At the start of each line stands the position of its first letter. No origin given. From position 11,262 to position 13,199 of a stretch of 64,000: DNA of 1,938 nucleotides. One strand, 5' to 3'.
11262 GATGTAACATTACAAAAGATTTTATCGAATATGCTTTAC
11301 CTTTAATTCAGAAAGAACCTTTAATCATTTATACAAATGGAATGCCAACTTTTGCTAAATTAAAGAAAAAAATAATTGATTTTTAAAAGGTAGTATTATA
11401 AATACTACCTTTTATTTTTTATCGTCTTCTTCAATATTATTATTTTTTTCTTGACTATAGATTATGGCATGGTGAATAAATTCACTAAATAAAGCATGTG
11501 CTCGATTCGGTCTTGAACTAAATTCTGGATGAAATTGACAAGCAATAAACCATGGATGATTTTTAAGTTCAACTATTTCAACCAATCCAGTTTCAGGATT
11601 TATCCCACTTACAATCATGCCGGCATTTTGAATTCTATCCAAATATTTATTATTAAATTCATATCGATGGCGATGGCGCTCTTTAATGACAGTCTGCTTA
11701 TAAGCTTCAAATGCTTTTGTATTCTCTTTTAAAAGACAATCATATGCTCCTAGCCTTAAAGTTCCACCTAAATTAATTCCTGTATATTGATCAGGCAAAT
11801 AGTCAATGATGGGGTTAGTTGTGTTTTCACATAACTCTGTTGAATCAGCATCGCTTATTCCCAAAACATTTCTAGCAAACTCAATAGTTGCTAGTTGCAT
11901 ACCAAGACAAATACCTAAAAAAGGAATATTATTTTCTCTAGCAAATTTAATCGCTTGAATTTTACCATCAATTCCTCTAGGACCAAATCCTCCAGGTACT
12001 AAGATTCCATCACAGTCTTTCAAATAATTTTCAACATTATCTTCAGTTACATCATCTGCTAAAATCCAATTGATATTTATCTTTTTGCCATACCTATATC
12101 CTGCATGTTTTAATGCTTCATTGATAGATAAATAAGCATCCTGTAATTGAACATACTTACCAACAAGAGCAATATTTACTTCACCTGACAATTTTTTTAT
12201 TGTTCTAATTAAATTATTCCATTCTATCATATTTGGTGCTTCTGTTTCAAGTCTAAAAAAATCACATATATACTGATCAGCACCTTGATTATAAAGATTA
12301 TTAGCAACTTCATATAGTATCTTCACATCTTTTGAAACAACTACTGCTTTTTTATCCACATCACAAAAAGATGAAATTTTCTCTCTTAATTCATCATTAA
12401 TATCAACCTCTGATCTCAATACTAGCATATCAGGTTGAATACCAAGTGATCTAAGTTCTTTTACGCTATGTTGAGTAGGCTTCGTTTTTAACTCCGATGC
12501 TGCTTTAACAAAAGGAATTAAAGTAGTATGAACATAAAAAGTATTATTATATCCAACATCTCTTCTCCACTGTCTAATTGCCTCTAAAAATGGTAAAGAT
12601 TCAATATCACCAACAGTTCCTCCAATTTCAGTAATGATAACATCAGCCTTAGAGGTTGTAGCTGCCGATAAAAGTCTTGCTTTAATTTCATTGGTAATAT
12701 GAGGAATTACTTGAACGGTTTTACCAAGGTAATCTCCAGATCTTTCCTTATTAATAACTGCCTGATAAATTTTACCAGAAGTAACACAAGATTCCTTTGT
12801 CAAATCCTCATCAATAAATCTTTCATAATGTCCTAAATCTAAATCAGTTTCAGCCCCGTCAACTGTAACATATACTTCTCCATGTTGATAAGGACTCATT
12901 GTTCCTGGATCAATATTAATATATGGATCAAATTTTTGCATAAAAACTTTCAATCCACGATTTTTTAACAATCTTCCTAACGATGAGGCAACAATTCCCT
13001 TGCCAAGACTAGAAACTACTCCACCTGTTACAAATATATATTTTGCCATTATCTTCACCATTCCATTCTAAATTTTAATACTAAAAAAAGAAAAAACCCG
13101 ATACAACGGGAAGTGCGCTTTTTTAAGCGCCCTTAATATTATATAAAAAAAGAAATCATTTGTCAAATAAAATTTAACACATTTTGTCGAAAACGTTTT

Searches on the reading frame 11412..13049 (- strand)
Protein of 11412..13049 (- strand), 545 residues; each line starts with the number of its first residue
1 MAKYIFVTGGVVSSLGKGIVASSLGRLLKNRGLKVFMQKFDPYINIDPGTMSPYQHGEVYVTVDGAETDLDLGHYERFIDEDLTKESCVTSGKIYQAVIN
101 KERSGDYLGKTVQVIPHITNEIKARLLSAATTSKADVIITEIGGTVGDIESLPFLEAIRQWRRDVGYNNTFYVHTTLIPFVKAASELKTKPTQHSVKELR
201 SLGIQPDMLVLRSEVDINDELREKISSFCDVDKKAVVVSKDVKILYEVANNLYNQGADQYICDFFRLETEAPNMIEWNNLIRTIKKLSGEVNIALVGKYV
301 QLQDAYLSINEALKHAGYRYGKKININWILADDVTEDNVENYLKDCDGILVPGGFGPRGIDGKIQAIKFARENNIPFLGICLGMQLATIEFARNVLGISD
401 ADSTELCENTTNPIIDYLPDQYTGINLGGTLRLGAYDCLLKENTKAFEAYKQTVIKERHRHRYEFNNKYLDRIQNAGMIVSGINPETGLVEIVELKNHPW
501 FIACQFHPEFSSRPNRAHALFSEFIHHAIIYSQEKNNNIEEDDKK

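Call 9: find_related_loci(query=window:11412-13049:-, collection=genome_contigs, flank=1500)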
Query window:11412-13049:- (545 aa) in genome_contigs; peptide patterns used: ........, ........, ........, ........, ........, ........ (x = any residue, [..] = any of these).
600 stretches matched a pattern (row limit reached: there are more); 591 encode a relative of the query (tblastn E <= 1e-3); the best 80 are kept; 80 distinct loci.
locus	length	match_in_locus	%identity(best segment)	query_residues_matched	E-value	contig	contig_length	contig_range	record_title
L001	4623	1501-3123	83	1-541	0e+0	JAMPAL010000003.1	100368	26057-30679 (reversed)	MAG: Anaeroplasma bactoclasticum isolate NALB_7813_16 Scaffold_#3__SCF_003___100368_bp, whole genome shotgun sequence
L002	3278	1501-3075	71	1-525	0e+0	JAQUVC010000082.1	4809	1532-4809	MAG: Bacilli bacterium isolate STD2_158 NODE_79188_length_4809_cov_14.420760_Sandtown_D2, whole genome shotgun sequence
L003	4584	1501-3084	72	2-529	0e+0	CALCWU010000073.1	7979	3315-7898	MAG TPA_asm: uncultured Mollicutes bacterium isolate SRR1747056_bin.77_CONCOCT_v1.1_MAG genome assembly, contig: ERZ8082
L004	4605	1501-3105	70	1-535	0e+0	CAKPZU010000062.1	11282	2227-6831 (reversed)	MAG: uncultured Bacilli bacterium isolate REFINED_METABAT215_SUBJECT_CONTIGS_1500_ASSEMBLY_K77_MERGED__Pilot_MoBio_Fiber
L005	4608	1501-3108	70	1-536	0e+0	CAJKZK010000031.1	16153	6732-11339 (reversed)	MAG TPA_asm: uncultured Firmicutes bacterium isolate SRR5519172-bin.28 genome assembly, contig: NODE_1908_length_16153_c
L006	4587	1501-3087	70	1-529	0e+0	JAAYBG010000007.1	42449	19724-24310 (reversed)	MAG: Acholeplasmataceae bacterium isolate AS06rmzACSIP_268 21916_AS06, whole genome shotgun sequence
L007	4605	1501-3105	69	1-535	0e+0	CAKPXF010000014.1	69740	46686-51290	MAG: uncultured Bacilli bacterium isolate REFINED_METABAT215_TOP10_CONTIGS_1500_ASSEMBLY_K77_MERGED__Nepal_MoBio_Fiber-H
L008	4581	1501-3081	71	3-529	0e+0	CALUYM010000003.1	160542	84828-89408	MAG: uncultured Anaeroplasmataceae bacterium isolate BRZ_QB__bin29 genome assembly, contig: BRZ_QB__NODE_64_length_16054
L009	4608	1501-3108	69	2-540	0e+0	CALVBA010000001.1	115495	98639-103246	MAG: uncultured Anaeroplasmataceae bacterium isolate BRZ_R__bin112 genome assembly, contig: BRZ_R__NODE_214_length_11549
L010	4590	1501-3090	69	3-533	0e+0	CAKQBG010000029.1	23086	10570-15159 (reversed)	MAG: uncultured Anaeroplasma sp. isolate REFINED_METABAT215_TOP10_CONTIGS_1500_ASSEMBLY_K77_MERGED__Hadza_PheChl_Fiber-H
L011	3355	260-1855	69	3-534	0e+0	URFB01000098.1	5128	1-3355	uncultured Mollicutes bacterium isolate UMGS940 genome assembly, contig: NODE_2025_length_5128_cov_3.234378, whole genom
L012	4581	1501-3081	69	2-529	0e+0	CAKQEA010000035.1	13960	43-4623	MAG: uncultured Anaeroplasmataceae bacterium isolate REFINED_METABAT215_TOP10_CONTIGS_1500_ASSEMBLY_K77_MERGED__Hadza_Mo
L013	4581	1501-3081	69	3-529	0e+0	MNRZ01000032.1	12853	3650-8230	MAG: Clostridium sp. CAG:307_30_263 Ley3_66761_scaffold_3426, whole genome shotgun sequence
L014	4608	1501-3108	69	2-537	0e+0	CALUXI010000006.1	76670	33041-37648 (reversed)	MAG: uncultured Acholeplasmatales bacterium isolate BRZ_RG__bin43 genome assembly, contig: BRZ_RG__NODE_209_length_76670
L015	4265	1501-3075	67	1-525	0e+0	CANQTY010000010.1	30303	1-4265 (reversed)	MAG: uncultured Bacilli bacterium isolate Lapin-008__bin59 genome assembly, contig: Lapin-008__NODE_1767_length_30303_co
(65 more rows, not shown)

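Call 23: search_protein_families(library=pfam, proteins=[window:11412-13049:-])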
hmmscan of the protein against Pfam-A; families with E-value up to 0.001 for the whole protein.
window:11412-13049:- (545 aa): 3 families
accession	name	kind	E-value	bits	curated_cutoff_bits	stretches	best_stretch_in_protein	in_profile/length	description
PF06418.20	CTP_synth_N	-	1.2e-125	418.6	26.1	1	3-267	1-265/265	CTP synthase N-terminus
PF00117.34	GATase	-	1.1e-40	139.8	22.8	1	302-526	2-189/190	Glutamine amidotransferase class-I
PF07722.19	Peptidase_C26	-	8.4e-08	32.7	20.5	1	366-509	97-219/219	Peptidase C26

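Call 41: find_encoding_contigs(protein=window:11412-13049:-, flank=600, max_places=6)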
Protein window:11412-13049:- (545 aa): 24 contigs read that carry it; 6 places shown.
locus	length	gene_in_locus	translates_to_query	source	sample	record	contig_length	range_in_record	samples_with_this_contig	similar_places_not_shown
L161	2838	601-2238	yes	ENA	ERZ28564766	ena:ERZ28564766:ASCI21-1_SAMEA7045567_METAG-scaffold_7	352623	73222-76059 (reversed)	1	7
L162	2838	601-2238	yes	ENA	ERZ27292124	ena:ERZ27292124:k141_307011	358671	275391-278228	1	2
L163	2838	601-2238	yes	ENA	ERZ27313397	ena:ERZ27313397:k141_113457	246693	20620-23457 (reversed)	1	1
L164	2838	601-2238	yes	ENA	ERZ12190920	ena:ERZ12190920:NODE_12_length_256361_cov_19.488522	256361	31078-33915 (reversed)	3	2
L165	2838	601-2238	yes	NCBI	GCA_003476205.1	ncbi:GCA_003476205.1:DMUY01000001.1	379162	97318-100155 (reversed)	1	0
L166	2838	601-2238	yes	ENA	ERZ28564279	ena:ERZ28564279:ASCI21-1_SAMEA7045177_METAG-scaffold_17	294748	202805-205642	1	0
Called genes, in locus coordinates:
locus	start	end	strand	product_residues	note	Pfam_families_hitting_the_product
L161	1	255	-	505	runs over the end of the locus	PF00955:HCO3_cotransp (faint), PF00860:Xan_ur_permease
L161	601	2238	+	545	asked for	PF06418:CTP_synth_N, PF00117:GATase, PF07722:Peptidase_C26 (weak)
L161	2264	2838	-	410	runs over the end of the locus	PF00365:PFK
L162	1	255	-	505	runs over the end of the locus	PF00955:HCO3_cotransp (faint), PF00860:Xan_ur_permease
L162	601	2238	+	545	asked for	PF06418:CTP_synth_N, PF00117:GATase, PF07722:Peptidase_C26 (weak)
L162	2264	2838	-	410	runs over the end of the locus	PF00365:PFK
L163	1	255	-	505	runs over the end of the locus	PF00955:HCO3_cotransp (faint), PF00860:Xan_ur_permease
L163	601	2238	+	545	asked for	PF06418:CTP_synth_N, PF00117:GATase, PF07722:Peptidase_C26 (weak)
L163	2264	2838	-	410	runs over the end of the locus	PF00365:PFK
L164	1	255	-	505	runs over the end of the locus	PF00955:HCO3_cotransp (faint), PF00860:Xan_ur_permease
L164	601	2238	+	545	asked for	PF06418:CTP_synth_N, PF00117:GATase, PF07722:Peptidase_C26 (weak)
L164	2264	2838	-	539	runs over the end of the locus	PF05598:DUF772 (weak), PF01609:DDE_Tnp_1, PF13751:DDE_Tnp_1_6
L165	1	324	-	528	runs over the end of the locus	PF00955:HCO3_cotransp (faint), PF00860:Xan_ur_permease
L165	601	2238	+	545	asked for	PF06418:CTP_synth_N, PF00117:GATase, PF07722:Peptidase_C26 (weak)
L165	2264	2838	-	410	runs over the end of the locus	PF00365:PFK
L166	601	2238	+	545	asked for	PF06418:CTP_synth_N, PF00117:GATase, PF07722:Peptidase_C26 (weak)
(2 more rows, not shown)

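Call 43: find_homologous_proteins(query=window:11412-13049:-, max_evalue=1e-150)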
Query window:11412-13049:- (545 aa): 7996 proteins with E <= 1e-150 among 8000 candidates; the best 120 are listed.
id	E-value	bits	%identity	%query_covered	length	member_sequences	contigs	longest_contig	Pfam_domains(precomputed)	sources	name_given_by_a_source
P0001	0.0e+0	1247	100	100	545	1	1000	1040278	PF07722.20,PF06418.21,PF00117.35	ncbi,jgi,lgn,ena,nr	ncbi:MAG TPA: CTP synthase [Acholeplasmatales bacterium]|jgi:CTP synthase|nr:CTP synthase [Bacilli b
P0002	0.0e+0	1247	100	100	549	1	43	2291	PF07722.20,PF06418.21,PF00117.35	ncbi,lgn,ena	-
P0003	0.0e+0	1246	100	100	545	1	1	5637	PF07722.20,PF06418.21,PF00117.35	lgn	-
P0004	0.0e+0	1246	100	100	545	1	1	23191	PF07722.20,PF06418.21,PF00117.35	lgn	-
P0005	0.0e+0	1246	100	100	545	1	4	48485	PF07722.20,PF06418.21,PF00117.35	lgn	-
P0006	0.0e+0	1246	100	100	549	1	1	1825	PF07722.20,PF06418.21,PF00117.35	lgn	-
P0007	0.0e+0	1245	100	100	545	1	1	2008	PF07722.20,PF06418.21,PF00117.35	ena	-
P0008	0.0e+0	1245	100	100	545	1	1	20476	PF07722.20,PF06418.21,PF00117.35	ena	-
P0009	0.0e+0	1245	100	100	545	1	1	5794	PF07722.20,PF06418.21,PF00117.35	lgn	-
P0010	0.0e+0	1245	100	100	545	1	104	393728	PF07722.20,PF06418.21,PF00117.35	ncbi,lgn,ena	-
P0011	0.0e+0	1245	100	100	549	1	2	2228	PF07722.20,PF06418.21,PF00117.35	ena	-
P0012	0.0e+0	1245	100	100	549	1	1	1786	PF07722.20,PF06418.21,PF00117.35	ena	-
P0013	0.0e+0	1245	100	100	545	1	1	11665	PF07722.20,PF06418.21,PF00117.35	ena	-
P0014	0.0e+0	1244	100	100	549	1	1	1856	PF07722.20,PF06418.21,PF00117.35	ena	-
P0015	0.0e+0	1244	100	100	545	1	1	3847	PF07722.20,PF06418.21,PF00117.35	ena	-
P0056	0.0e+0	1212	97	99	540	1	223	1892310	PF07722.20,PF06418.21,PF00117.35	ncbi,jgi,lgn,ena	ncbi:MAG: CTP synthase [Bacilli bacterium]|jgi:CTP synthase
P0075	0.0e+0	1184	95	99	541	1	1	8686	PF07722.20,PF01656.30,PF06418.21,PF00117.35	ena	-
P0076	0.0e+0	1083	87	98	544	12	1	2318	PF07722.20,PF06418.21,PF00117.35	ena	-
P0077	0.0e+0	1063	88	99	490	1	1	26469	PF07722.20,PF06418.21,PF00117.35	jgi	-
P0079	0.0e+0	1046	82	98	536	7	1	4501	PF07722.20,PF06418.21,PF00117.35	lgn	-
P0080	3.1e-292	988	77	99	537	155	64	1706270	PF06418.21,PF00117.35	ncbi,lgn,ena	-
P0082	7.2e-281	951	76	99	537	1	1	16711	PF06418.21,PF00117.35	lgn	-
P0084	1.3e-261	887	70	98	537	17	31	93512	PF07722.20,PF06418.21,PF00117.35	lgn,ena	-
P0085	4.3e-261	885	73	97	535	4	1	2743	PF07722.20,PF06418.21,PF00117.35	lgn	-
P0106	1.1e-254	864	73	98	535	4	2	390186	PF07722.20,PF06418.21,PF00117.35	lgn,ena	-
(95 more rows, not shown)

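Call 44: find_encoding_contigs(protein=P0056, flank=400, max_places=2)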
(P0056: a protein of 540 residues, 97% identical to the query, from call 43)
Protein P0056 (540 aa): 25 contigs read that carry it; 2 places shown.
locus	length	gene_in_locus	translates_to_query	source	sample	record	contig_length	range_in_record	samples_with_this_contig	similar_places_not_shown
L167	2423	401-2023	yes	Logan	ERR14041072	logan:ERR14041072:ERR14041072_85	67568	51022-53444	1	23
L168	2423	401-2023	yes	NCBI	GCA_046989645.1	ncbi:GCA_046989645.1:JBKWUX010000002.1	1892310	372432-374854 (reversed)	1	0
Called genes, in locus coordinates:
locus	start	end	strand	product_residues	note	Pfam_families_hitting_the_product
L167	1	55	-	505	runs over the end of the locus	PF00860:Xan_ur_permease, PF00955:HCO3_cotransp (weak)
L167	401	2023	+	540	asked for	PF06418:CTP_synth_N, PF00117:GATase, PF07722:Peptidase_C26 (faint)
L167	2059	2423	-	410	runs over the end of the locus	PF00365:PFK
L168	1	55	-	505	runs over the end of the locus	PF00860:Xan_ur_permease, PF00955:HCO3_cotransp (weak)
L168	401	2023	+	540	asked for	PF06418:CTP_synth_N, PF00117:GATase, PF07722:Peptidase_C26 (faint)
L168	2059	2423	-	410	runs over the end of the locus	PF00365:PFK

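Call 45: find_encoding_contigs(protein=P0075, flank=400, max_places=1)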
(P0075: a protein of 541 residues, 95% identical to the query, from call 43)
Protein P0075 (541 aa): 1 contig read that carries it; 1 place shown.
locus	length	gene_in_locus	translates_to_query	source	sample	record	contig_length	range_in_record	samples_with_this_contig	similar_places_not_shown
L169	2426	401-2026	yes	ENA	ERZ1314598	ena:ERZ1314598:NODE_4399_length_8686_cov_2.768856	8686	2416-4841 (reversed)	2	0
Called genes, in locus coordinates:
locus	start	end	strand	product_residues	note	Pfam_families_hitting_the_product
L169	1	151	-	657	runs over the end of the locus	PF06480:FtsH_ext, PF00004:AAA, PF17862:AAA_lid_3, PF01434:Peptidase_M41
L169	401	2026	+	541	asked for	PF01656:CbiA (faint), PF06418:CTP_synth_N, PF00117:GATase, PF07722:Peptidase_C26 (faint)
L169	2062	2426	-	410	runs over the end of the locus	PF00365:PFK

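Call 46: find_encoding_contigs(protein=P0076, flank=400, max_places=1)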
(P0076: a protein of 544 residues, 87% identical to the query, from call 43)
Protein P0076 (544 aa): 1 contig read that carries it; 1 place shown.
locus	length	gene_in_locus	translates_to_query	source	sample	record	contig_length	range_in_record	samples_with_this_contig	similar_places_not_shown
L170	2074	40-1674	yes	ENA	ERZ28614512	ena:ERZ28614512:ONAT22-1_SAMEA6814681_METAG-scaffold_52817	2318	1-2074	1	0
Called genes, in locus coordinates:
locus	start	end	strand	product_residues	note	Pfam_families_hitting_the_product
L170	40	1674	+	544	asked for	PF06418:CTP_synth_N, PF00117:GATase, PF07722:Peptidase_C26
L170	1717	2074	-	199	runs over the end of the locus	?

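Call 47: find_encoding_contigs(protein=P0077, flank=400, max_places=1)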
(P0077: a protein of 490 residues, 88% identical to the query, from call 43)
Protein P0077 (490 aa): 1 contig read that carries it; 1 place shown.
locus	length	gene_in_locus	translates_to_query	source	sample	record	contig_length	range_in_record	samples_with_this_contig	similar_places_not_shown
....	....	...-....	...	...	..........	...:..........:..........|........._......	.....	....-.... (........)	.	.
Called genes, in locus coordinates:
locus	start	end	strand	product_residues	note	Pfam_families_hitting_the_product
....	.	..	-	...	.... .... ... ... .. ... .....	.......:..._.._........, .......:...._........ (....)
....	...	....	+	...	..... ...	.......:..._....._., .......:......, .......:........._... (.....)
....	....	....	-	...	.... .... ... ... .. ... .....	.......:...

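Call 48: find_encoding_contigs(protein=P0079, flank=400, max_places=1)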
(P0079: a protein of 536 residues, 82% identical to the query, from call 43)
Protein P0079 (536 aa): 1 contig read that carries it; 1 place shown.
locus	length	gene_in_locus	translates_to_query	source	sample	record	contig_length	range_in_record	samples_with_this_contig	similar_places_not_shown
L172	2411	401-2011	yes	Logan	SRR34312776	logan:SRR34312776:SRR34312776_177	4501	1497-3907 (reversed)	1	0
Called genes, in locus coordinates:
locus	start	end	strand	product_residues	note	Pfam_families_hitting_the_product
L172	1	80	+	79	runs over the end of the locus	-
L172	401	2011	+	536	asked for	PF06418:CTP_synth_N, PF00117:GATase, PF07722:Peptidase_C26 (weak)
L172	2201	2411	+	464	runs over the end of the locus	-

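Call 49: find_encoding_contigs(protein=P0080, flank=400, max_places=2)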
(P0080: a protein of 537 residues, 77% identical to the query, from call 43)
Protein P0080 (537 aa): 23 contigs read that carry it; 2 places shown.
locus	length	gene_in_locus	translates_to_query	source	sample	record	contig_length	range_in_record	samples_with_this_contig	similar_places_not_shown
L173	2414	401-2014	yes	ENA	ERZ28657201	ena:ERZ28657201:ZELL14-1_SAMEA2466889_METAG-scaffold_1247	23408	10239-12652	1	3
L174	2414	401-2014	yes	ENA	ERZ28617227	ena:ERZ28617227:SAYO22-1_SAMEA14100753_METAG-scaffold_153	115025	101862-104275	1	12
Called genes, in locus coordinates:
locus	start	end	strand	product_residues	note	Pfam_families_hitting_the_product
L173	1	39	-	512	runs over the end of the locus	PF00860:Xan_ur_permease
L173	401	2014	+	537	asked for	PF06418:CTP_synth_N, PF00117:GATase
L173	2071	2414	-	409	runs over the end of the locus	PF00365:PFK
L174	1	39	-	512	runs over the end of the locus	PF00860:Xan_ur_permease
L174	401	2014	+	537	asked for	PF06418:CTP_synth_N, PF00117:GATase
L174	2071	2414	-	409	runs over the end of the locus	PF00365:PFK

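Call 50: find_encoding_contigs(protein=P0082, flank=400, max_places=1)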
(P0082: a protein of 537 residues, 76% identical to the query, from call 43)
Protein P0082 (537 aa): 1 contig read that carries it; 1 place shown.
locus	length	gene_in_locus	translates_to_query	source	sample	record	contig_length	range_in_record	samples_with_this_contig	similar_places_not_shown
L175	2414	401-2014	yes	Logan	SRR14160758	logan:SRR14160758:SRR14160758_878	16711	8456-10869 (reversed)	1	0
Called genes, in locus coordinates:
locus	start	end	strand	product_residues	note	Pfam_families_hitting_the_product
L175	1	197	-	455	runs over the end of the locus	PF01554:MatE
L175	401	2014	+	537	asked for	PF06418:CTP_synth_N, PF00117:GATase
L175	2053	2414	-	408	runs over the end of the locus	PF00365:PFK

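Call 51: find_encoding_contigs(protein=P0106, flank=400, max_places=1)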
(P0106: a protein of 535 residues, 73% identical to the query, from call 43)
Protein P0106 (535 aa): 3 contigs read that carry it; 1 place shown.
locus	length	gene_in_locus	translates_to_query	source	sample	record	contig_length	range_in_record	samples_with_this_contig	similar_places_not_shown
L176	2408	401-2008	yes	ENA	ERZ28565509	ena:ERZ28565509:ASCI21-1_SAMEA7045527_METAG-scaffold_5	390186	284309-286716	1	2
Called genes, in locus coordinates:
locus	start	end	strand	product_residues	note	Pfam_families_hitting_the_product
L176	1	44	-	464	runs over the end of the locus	PF00860:Xan_ur_permease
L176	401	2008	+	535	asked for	PF06418:CTP_synth_N, PF00117:GATase, PF07722:Peptidase_C26 (weak)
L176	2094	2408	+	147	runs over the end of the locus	PF09537:DUF2383 (weak)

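Call 52: find_encoding_contigs(protein=P0085, flank=400, max_places=1)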
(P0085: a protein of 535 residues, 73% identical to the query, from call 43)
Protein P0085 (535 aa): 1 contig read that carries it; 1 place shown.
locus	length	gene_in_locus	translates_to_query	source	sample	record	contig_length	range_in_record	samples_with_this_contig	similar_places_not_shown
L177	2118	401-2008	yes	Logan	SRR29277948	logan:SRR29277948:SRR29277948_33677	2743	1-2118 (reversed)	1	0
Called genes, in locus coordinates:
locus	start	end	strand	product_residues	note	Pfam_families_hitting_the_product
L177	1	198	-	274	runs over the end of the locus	?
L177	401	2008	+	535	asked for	PF06418:CTP_synth_N, PF00117:GATase, PF07722:Peptidase_C26 (faint)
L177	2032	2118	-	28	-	?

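Call 53: find_encoding_contigs(protein=P0084, flank=400, max_places=1)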
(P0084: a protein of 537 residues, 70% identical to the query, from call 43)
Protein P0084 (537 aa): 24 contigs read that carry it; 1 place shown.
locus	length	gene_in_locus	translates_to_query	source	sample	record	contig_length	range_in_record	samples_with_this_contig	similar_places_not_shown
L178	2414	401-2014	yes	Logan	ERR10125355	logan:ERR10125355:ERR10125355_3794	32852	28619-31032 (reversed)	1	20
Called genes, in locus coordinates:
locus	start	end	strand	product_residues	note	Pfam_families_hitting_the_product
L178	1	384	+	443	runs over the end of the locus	PF03951:Gln-synt_N, PF00120:Gln-synt_C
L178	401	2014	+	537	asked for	PF06418:CTP_synth_N, PF00117:GATase, PF07722:Peptidase_C26 (faint)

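Call 62: find_encoding_contigs(protein=P0002, flank=800, max_places=10)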
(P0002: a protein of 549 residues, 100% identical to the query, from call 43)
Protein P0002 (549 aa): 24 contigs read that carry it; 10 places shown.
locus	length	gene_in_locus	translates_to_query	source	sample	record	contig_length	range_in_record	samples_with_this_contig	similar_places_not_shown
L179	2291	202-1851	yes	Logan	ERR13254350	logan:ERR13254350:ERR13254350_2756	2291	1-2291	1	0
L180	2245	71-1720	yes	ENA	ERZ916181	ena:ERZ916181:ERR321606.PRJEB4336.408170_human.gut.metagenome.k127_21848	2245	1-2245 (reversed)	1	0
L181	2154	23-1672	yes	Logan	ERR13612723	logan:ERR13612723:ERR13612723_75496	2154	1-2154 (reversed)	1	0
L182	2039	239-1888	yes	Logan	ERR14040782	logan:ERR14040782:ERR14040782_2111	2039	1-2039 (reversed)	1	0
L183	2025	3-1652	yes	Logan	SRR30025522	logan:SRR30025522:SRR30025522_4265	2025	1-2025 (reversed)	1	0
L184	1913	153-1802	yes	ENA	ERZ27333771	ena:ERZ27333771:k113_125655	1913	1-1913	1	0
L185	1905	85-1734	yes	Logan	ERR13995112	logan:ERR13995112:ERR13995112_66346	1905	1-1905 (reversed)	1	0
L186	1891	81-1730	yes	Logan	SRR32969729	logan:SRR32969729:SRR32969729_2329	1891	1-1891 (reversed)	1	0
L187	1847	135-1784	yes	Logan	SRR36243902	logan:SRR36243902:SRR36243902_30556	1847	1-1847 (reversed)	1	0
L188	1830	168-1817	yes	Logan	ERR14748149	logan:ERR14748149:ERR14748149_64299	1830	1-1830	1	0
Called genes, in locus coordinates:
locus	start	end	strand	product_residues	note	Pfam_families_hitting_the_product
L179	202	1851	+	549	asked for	PF06418:CTP_synth_N, PF00117:GATase, PF07722:Peptidase_C26 (weak)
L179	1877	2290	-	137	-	?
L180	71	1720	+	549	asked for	PF06418:CTP_synth_N, PF00117:GATase, PF07722:Peptidase_C26 (weak)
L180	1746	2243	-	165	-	?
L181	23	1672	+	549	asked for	PF06418:CTP_synth_N, PF00117:GATase, PF07722:Peptidase_C26 (weak)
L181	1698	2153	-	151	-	?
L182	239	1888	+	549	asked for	PF06418:CTP_synth_N, PF00117:GATase, PF07722:Peptidase_C26 (weak)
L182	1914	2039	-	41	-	?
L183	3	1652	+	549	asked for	PF06418:CTP_synth_N, PF00117:GATase, PF07722:Peptidase_C26 (weak)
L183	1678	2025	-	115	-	?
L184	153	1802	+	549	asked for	PF06418:CTP_synth_N, PF00117:GATase, PF07722:Peptidase_C26 (weak)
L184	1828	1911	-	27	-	?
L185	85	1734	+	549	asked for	PF06418:CTP_synth_N, PF00117:GATase, PF07722:Peptidase_C26 (weak)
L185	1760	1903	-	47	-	?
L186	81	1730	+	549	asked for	PF06418:CTP_synth_N, PF00117:GATase, PF07722:Peptidase_C26 (weak)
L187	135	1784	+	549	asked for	PF06418:CTP_synth_N, PF00117:GATase, PF07722:Peptidase_C26 (weak)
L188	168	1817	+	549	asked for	PF06418:CTP_synth_N, PF00117:GATase, PF07722:Peptidase_C26 (weak)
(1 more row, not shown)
